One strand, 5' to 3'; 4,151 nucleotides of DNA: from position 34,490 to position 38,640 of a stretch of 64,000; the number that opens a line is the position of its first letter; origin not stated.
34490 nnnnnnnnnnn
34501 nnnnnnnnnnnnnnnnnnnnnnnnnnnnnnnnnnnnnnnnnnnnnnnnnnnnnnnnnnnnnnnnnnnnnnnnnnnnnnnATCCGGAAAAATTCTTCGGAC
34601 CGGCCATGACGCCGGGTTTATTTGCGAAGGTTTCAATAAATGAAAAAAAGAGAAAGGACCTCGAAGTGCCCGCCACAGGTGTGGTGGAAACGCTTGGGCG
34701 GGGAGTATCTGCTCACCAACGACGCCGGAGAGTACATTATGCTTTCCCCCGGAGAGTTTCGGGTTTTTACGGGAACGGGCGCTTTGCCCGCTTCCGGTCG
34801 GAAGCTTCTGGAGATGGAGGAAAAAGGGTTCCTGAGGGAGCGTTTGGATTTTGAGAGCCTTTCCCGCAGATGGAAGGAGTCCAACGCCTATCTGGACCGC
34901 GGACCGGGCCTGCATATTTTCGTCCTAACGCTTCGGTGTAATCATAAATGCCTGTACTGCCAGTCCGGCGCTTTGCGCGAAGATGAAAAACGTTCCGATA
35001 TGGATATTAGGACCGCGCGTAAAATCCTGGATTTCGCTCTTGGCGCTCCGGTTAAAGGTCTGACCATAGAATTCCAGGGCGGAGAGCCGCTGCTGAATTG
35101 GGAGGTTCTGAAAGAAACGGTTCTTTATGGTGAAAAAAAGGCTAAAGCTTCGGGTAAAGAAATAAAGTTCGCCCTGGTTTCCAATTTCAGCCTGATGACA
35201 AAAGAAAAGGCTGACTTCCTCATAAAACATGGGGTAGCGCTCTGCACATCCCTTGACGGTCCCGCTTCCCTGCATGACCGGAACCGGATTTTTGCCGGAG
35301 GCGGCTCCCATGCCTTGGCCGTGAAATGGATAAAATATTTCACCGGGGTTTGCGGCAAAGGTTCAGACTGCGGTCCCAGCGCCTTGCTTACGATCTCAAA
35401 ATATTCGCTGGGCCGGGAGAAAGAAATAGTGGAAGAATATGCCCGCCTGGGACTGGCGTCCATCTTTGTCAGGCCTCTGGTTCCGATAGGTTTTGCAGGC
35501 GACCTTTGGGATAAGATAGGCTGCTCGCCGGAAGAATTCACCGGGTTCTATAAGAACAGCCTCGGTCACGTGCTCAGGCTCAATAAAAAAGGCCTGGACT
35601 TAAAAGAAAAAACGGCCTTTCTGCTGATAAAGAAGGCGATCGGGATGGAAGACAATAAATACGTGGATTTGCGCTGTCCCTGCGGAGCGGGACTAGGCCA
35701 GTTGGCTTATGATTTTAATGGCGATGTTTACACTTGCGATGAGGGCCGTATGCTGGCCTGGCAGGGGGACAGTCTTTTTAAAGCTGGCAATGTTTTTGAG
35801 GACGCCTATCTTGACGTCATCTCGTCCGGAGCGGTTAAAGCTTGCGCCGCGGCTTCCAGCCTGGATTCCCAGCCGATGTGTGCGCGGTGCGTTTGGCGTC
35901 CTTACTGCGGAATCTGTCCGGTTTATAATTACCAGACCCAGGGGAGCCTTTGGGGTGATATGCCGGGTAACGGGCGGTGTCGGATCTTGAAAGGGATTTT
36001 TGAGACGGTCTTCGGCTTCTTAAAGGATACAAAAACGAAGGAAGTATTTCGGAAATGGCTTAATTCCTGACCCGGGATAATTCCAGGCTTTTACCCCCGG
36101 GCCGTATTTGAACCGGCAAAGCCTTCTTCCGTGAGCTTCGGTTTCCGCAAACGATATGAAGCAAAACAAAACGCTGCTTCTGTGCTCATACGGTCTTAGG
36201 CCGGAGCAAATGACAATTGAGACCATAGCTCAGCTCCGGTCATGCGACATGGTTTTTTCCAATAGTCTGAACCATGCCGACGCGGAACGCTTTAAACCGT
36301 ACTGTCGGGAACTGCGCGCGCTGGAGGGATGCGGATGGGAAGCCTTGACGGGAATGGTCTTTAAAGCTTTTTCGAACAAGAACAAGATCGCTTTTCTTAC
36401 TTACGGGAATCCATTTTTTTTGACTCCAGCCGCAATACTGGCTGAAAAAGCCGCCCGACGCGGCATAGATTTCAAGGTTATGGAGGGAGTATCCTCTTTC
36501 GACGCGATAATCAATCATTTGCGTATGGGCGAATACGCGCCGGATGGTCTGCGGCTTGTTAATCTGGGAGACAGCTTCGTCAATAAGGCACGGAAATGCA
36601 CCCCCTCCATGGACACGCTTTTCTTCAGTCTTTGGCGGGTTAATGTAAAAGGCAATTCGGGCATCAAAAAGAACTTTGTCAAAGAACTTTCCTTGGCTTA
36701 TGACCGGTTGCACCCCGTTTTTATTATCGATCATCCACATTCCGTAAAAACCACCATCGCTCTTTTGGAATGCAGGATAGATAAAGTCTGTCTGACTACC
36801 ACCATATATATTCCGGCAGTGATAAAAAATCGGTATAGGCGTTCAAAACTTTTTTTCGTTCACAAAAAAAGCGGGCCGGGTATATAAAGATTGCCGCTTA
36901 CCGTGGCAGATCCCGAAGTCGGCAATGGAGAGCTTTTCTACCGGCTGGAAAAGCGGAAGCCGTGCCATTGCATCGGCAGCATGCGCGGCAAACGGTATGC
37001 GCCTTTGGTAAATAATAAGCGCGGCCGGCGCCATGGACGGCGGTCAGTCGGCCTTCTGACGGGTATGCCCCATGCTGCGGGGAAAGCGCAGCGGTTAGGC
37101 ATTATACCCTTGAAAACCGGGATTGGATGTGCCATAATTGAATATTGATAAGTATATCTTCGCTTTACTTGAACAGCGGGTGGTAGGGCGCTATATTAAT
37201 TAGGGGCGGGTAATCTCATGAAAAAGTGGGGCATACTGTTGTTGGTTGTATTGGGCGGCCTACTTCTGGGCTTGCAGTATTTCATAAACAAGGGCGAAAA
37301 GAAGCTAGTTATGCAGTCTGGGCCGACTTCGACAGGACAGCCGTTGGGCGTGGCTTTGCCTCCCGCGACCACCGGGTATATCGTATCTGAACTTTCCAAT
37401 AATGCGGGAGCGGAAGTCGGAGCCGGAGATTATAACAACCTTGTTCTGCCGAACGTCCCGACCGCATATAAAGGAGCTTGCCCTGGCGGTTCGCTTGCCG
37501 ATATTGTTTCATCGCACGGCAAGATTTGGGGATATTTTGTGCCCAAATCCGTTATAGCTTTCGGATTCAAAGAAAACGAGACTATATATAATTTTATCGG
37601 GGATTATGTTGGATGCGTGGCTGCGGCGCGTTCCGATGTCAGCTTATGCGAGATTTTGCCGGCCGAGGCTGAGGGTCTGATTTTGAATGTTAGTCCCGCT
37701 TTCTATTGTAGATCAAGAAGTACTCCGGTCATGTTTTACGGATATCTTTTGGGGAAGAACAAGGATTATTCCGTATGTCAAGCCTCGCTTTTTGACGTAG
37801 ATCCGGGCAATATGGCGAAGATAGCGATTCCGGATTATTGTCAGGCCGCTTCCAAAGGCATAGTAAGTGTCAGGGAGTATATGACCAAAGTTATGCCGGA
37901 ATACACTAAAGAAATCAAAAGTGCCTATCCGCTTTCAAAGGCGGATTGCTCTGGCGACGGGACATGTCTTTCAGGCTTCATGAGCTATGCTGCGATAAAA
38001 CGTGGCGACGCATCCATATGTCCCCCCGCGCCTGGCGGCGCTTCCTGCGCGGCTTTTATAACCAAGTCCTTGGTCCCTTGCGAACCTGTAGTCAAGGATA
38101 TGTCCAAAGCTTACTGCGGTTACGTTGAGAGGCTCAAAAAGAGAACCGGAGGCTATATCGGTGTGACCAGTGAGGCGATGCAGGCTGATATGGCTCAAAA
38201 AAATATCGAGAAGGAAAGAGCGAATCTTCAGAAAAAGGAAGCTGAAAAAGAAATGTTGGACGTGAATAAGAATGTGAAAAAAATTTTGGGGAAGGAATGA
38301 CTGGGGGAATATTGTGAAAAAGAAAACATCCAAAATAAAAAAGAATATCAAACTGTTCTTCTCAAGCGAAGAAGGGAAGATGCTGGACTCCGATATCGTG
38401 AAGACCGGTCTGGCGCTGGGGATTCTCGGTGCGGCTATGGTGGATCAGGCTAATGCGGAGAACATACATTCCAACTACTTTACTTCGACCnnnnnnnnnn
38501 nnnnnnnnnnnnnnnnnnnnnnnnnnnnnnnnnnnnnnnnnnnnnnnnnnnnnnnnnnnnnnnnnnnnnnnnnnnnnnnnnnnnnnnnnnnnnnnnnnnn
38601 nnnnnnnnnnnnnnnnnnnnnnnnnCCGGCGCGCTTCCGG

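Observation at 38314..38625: Candidate precursor: 103-codon ORF ending in 14 consecutive His-Xaa-Ser triplets encoded by a 9-bp tandem repeat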

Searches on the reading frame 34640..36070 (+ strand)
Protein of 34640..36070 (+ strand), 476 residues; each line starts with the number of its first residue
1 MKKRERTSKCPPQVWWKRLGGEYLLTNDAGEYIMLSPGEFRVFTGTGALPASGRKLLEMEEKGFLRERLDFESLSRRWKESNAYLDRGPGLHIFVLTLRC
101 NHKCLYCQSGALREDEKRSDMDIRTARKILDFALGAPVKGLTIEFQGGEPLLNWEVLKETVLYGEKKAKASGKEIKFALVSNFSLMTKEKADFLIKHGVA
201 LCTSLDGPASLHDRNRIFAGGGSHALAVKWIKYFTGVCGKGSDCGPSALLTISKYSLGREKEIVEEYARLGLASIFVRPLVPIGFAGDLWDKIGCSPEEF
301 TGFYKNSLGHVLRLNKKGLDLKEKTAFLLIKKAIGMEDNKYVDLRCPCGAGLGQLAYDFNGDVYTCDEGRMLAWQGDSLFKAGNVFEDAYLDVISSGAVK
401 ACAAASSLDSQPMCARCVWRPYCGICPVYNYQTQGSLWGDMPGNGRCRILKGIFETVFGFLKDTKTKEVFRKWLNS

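Call 6: search_protein_families(library=ncbifam, proteins=[window:34640-36070:+], max_evalue=0.01)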
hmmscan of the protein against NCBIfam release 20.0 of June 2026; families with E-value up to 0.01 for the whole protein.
window:34640-36070:+ (476 aa): 64 families (the best 25 are shown)
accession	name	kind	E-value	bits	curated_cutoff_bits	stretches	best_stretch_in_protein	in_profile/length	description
TIGR03978.1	rSAM_paired_1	equivalog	7.4e-137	456.9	370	1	16-474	6-466/466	His-Xaa-Ser system radical SAM maturase HxsB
TIGR04064.1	rSAM_nif11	equivalog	1.5e-35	122.8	518.7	2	91-228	80-218/459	nif11-like peptide radical SAM maturase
NF047865.1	rSAM_PapB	equivalog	3.7e-34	118.4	340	1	95-436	8-326/330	PapB family radical SAM/SPASM ranthipeptide maturase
TIGR04068.1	rSAM_ocin_clost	equivalog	2.8e-32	112.2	500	1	55-233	49-231/462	Cys-rich peptide radical SAM maturase CcpM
TIGR03906.1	quino_hemo_SAM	equivalog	1.7e-31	109.4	453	1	95-223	99-230/467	quinohemoprotein amine dehydrogenase maturation protein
NF040492.1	not_ScfB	exception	1.5e-27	96.6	855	1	62-437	71-426/450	ScfB-related radical SAM/SPASM orphan maturase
TIGR03974.1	rSAM_six_Cys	equivalog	5.2e-27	94.8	425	1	97-437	104-427/451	thioether cross-link-forming SCIFF peptide maturase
NF035951.1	rSAM_RumMC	equivalog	5.4e-25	88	720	1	93-239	115-264/510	RumMC family radical SAM sactipeptide maturase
NF041298.1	rSAM_mat_DynA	equivalog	8.7e-21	74.3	450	1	97-437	8-332/356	dynobactin maturation radical SAM/SPASM protein DynA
TIGR03942.1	sulfatase_rSAM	equivalog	4.6e-20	72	349.45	1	98-434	9-332/363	anaerobic sulfatase maturase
TIGR04280.1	geopep_mat_rSAM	hypoth_equivalog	4.9e-20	71.9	400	1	92-231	86-227/428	geopeptide radical SAM maturase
TIGR04163.1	rSAM_cobopep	equivalog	1.3e-16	60.4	375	1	97-437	71-398/428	peptide-modifying radical SAM enzyme CbpB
TIGR04148.1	GG_samocin_CFB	equivalog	1.4e-16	60.7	300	1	94-219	21-154/411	radical SAM peptide maturase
TIGR04083.1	rSAM_pep_methan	hypoth_equivalog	1.5e-16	60.3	300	1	94-457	4-339/376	TIGR04083 family peptide-modifying radical SAM enzyme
TIGR04115.1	rSAM_Cxxx_rpt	equivalog_domain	3.9e-16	59.5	350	1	94-435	6-334/359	radical SAM peptide maturase, CXXX-repeat target family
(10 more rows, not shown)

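Call 7: search_protein_families(library=pfam, proteins=[window:34640-36070:+], max_evalue=0.01)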
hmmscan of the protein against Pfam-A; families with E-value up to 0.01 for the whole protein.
window:34640-36070:+ (476 aa): 3 families
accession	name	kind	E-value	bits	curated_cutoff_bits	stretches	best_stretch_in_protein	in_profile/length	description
PF04055.27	Radical_SAM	-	2e-12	48.1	29.5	1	95-233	2-135/166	Radical SAM superfamily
PF13353.11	Fer4_12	-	9.5e-09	36.1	22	1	88-200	3-112/137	4Fe-4S single cluster domain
PF13186.11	SPASM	-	0.00019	22.1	21.5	1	348-417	1-66/67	Iron-sulfur cluster-binding domain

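Call 17: find_encoding_contigs(protein=window:34640-36070:+, flank=3000, max_places=3)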
Protein window:34640-36070:+ (476 aa): 5 contigs read that carry it; 3 places shown.
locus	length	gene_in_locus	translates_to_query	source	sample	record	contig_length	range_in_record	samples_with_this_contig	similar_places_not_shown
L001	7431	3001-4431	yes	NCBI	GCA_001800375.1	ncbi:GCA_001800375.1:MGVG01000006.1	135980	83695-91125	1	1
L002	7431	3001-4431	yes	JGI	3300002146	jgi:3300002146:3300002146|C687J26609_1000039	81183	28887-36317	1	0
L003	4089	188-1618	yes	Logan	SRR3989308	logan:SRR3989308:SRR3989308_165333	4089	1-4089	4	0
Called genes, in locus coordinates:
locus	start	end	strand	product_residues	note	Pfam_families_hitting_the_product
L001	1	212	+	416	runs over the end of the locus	PF00155:Aminotran_1_2, PF00266:Aminotran_5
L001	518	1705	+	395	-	PF01546:Peptidase_M20, PF07687:M20_dimer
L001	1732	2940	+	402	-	PF02729:OTCace_N, PF00185:OTCace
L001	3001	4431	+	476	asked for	PF13353:Fer4_12, PF04055:Radical_SAM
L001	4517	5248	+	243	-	PF00590:TP_methylase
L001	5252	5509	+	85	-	-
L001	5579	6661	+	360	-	-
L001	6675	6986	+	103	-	-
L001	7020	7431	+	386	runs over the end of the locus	PF04101:Glyco_tran_28_C (weak)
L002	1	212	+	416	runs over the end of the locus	PF00155:Aminotran_1_2, PF00266:Aminotran_5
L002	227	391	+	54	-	-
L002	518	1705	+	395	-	PF01546:Peptidase_M20, PF07687:M20_dimer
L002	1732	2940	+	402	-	PF02729:OTCace_N, PF00185:OTCace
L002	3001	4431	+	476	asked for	PF13353:Fer4_12, PF04055:Radical_SAM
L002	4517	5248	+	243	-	PF00590:TP_methylase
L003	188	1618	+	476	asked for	PF13353:Fer4_12, PF04055:Radical_SAM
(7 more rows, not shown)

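Call 23: search_protein_families(library=padloc, proteins=[window:34640-36070:+], max_evalue=0.01)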
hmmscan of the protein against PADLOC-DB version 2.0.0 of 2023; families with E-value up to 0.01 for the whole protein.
window:34640-36070:+ (476 aa): 2 families
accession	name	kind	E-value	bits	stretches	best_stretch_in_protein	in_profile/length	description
PDLC02903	pVip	-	2.1e-08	31.9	1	95-207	5-102/257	Viperins not associated with kinases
PDLC02904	pVip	-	2.7e-06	25.1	1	94-192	7-94/262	Viperins associated with kinases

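Call 69: search_solved_structures(query=window:34640-36067:+, max_evalue=0.00001)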
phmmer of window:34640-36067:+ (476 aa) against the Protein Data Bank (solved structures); distinct sequences matched with E-value up to 0.00001: 3.
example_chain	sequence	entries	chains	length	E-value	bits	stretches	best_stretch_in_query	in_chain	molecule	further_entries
5wgg_A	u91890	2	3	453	1.2e-17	66.8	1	79-429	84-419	Radical SAM domain protein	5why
8vpo_A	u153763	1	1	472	2.6e-09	39.3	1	60-213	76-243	Radical SAM core domain-containing protein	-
9gm3_A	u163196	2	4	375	6.9e-06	28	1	95-228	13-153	ChlB radical SAM domain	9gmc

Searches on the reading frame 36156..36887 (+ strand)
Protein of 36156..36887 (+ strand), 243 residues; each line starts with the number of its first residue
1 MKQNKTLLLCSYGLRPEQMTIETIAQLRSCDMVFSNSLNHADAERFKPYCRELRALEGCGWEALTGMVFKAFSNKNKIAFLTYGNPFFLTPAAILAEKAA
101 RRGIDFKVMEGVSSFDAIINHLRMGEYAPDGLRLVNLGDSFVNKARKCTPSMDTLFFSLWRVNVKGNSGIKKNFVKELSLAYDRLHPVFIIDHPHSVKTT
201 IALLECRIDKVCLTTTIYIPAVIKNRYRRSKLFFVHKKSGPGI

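Call 6: search_protein_families(library=ncbifam, proteins=[window:36156-36887:+], max_evalue=0.01)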
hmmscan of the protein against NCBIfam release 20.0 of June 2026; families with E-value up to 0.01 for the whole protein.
window:36156-36887:+ (243 aa): 4 families
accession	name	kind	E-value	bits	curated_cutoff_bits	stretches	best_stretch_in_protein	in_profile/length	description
TIGR01467.1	cobI_cbiL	equivalog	1.2e-05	24.9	163.25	1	61-122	76-137/230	precorrin-2 C(20)-methyltransferase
NF052436.1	YabN_Meth_PPase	exception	0.00035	19.7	525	1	62-229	66-228/486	bifunctional methyltransferase/pyrophosphohydrolase YabN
TIGR02467.1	CbiE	equivalog_domain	0.0015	18.1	92.9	1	16-119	9-108/204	precorrin-6y C5,15-methyltransferase (decarboxylating) subunit CbiE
TIGR00522.1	dph5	equivalog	0.0041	16.5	114.3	1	17-118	13-118/258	diphthine synthase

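Call 7: search_protein_families(library=pfam, proteins=[window:36156-36887:+], max_evalue=0.01)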
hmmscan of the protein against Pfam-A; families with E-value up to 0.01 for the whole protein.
window:36156-36887:+ (243 aa): 1 family
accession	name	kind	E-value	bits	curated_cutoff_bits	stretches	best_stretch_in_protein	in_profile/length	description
PF00590.25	TP_methylase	-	5.9e-13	49.7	27.8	1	16-122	12-127/212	Tetrapyrrole (Corrin/Porphyrin) Methylases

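Call 23: search_protein_families(library=padloc, proteins=[window:36156-36887:+], max_evalue=0.01)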
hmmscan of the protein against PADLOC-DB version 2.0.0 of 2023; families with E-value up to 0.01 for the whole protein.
window:36156-36887:+ (243 aa): 0 families

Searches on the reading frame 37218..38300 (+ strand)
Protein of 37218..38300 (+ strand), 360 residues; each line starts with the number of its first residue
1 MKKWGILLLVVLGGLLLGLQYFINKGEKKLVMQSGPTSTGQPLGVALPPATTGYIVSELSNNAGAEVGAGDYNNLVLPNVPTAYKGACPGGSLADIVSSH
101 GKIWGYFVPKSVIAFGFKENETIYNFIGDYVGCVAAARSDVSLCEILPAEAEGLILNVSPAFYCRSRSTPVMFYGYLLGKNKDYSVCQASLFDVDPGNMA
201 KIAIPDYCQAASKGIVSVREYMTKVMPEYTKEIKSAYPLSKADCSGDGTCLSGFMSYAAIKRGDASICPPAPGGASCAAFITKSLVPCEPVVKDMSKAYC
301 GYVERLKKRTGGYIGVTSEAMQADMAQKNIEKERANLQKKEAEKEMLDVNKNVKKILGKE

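Call 6: search_protein_families(library=ncbifam, proteins=[window:37218-38300:+], max_evalue=0.01)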
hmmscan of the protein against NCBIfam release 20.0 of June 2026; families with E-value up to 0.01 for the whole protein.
window:37218-38300:+ (360 aa): 0 families

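Call 7: search_protein_families(library=pfam, proteins=[window:37218-38300:+], max_evalue=0.01)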
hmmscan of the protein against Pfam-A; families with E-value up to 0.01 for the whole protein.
window:37218-38300:+ (360 aa): 0 families

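Call 23: search_protein_families(library=padloc, proteins=[window:37218-38300:+], max_evalue=0.01)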
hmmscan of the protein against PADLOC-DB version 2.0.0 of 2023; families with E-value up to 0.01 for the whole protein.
window:37218-38300:+ (360 aa): 1 family
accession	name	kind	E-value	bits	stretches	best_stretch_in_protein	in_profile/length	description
PDLC03364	MTase_II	-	0.0045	14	1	209-263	26-80/380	Type II methyltransferase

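Call 45: find_homologous_proteins(query=window:37218-38297:+, max_evalue=0.001)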
Query window:37218-38297:+ (360 aa): 13 proteins with E <= 0.001 among 3765 candidates.
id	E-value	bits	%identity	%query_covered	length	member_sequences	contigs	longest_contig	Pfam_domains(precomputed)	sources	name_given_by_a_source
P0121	1.8e-239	812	100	100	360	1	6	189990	-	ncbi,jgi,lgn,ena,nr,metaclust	ncbi:MAG: hypothetical protein A2270_09585 [Elusimicrobia bacterium RIFOXYA12_FULL_51_18]|nr:MAG: hy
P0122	2.3e-186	637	78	100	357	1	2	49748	-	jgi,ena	-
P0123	1.8e-121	424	56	100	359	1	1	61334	-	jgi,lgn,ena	-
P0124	4.3e-114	400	54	98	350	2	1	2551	-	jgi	-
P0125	3.3e-109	384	51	100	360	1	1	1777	-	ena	-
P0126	8.0e-109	382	51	100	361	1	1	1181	-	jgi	jgi:hypothetical protein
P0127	8.3e-89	317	46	100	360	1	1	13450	-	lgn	-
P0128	2.1e-84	302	42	100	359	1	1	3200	-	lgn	-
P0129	4.8e-77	278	49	73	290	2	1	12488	-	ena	-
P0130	4.5e-70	255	40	96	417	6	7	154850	-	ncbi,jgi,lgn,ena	-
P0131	3.6e-69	252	39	100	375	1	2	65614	-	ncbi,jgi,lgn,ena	ncbi:MAG: hypothetical protein WCW52_03790 [Elusimicrobiales bacterium]|jgi:hypothetical protein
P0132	2.9e-67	246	38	100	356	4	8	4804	-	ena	-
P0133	3.8e-66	242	36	100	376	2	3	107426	-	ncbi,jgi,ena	-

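Call 53: predict_structure(alignment_id=A3)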
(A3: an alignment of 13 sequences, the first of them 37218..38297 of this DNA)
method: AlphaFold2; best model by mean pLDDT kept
length: 360 residues; sequences in the alignment: 13
mean_pLDDT: 82.0   pTM: 0.73
mean pLDDT of the five models: 82.0, 78.7, 78.2, 72.6, 70.5
residues with pLDDT >= 90: 191; 70-90: 104; 50-70: 26; < 50: 39
segments of 3 or more residues with pLDDT < 50: 25-44, 51-69
pLDDT, mean of each block of 10 residues (from residue 1): 67 76 49 30 50 37 40 79 89 92 88 92 93 93 84 70 89 95 89 85 95 97 95 92 89 94 93 86 92 96 94 91 92 92 89 79
secondary structure, 60 per line:
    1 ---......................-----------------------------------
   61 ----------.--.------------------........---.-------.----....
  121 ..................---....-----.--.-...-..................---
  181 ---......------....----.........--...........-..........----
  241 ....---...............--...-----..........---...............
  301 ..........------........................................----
elements in order: H4-25 H93-99 H117-138 H142-145 H160-177 H184-189 H196-199 H204-212 H215-225 H227-236 H241-244 H248-262 H273-282 H286-310 H318-356

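Call 58: fold_search(model_id=the predicted structure, library=pdb)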
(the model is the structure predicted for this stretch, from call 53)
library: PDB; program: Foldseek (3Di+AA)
matches with E <= 10: 141; with E <= 0.001: 0
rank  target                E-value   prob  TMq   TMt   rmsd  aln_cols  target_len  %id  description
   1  5jdo_A                1.1e+00  0.04  0.09  0.12  26.8       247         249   12  T. congolense haptoglobin-haemoglobin receptor in complex with haemoglobin (released 2016-04-27)
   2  7yub_R                1.3e+00  0.08  0.14  0.12  20.8       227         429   12  S1P-bound human SPNS2 (released 2023-09-06)
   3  5wuc                  1.4e+00  0.04  0.10  0.13  14.7       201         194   13  Structural basis for conductance through TRIC cation channels (released 2017-07-12)
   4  1gu9_A                1.5e+00  0.08  0.13  0.23  14.5       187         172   13  Crystal Structure of Mycobacterium tuberculosis Alkylperoxidase AhpD (released 2002-02-14)
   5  8k84_A                1.6e+00  0.10  0.16  0.25  15.6       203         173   18  De novo design protein -N3 (released 2024-07-31)
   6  2ksy_MODEL_1_A        1.8e+00  0.06  0.13  0.17  17.3       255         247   11  Solution nmr structure of sensory rhodopsin II (released 2010-06-02)
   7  7ns3_8                2.0e+00  0.06  0.11  0.12  14.7       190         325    8  Substrate receptor scaffolding module of yeast Chelator-GID SR4 E3 ubiquitin ligase bound to Fbp1 substrate (released 2021-05-05)
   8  8r5s_A                2.5e+00  0.03  0.12  0.16  22.7       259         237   10  t113 - De-novo designed soluble homotetramer (released 2024-11-27)
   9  4wwj_A                2.7e+00  0.03  0.10  0.13  21.8       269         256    8  UndA, an oxygen-activating, non-heme iron dependent desaturase/decarboxylase (released 2014-12-24)
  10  9ato_B                2.7e+00  0.02  0.10  0.05  25.8       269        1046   12  XBB.1.5 spike/Nanosota-3C complex (released 2024-09-18)
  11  8oyy_A                3.1e+00  0.04  0.12  0.17  17.2       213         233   13  De novo designed soluble GPCR-like fold GLF_32 (released 2023-10-18)
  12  7u0l_A                3.2e+00  0.08  0.14  0.07  15.2       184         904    8  Crystal structure of the CCoV-HuPn-2018 RBD (domain B) in complex with canine APN (released 2022-08-24)
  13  3bua_A                3.2e+00  0.05  0.13  0.19  14.5       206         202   14  Crystal Structure of TRF2 TRFH domain and APOLLO peptide complex (released 2008-02-19)
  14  1gu9_H                3.2e+00  0.04  0.13  0.21  14.6       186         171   13  Crystal Structure of Mycobacterium tuberculosis Alkylperoxidase AhpD (released 2002-02-14)
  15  3u44_A                3.2e+00  0.04  0.11  0.05  15.8       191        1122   15  Crystal structure of AddAB-DNA complex (released 2012-03-21)
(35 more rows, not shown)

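Call 65: search_protein_families(library=ncbifam, proteins=[window:37218-38297:+], max_evalue=10)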
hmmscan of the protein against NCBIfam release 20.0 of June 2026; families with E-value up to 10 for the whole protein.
window:37218-38297:+ (360 aa): 0 families

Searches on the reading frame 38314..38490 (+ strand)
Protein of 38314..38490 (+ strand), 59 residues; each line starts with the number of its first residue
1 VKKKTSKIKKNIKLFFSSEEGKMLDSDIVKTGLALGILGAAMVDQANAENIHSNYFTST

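Call 65: search_protein_families(library=ncbifam, proteins=[window:38314-38490:+], max_evalue=10)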
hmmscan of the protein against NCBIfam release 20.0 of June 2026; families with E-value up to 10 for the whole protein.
window:38314-38490:+ (59 aa): 1 family
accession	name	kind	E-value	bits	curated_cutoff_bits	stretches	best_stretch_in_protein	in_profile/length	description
NF038309.1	HisXaaSer_A3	equivalog_domain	0.00037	20.2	65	1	6-49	3-46/81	His-Xaa-Ser repeat protein HxsA3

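Call 71: search_protein_representatives(protein=window:38314-38490:+)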
Query: 59 residues. Proteins with E-value up to 0.001 (for the whole library): 23; up to 1e-10: 1; up to 1e-30: 0. The best 23 are listed.
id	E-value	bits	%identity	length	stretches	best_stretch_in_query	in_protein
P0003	4.6e-14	67.0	68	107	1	2-58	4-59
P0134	4.1e-10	54.7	71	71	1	4-45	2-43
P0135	5.4e-10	54.4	42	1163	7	16-45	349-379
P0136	3.0e-09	52.0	71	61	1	1-38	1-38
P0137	1.0e-08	50.4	52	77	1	3-56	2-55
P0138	6.3e-08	47.9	25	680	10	4-27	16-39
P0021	8.3e-08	47.6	78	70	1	23-59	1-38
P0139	1.6e-07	46.7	63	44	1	4-41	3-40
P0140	5.5e-06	41.9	53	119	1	7-57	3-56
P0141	6.4e-06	41.7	45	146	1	2-56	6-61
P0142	1.3e-05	40.8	57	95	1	7-57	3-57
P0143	2.3e-05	40.0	44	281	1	5-56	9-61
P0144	7.7e-05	38.4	53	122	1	2-54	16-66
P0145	1.0e-04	38.0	44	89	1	5-57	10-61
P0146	1.2e-04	37.7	59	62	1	2-38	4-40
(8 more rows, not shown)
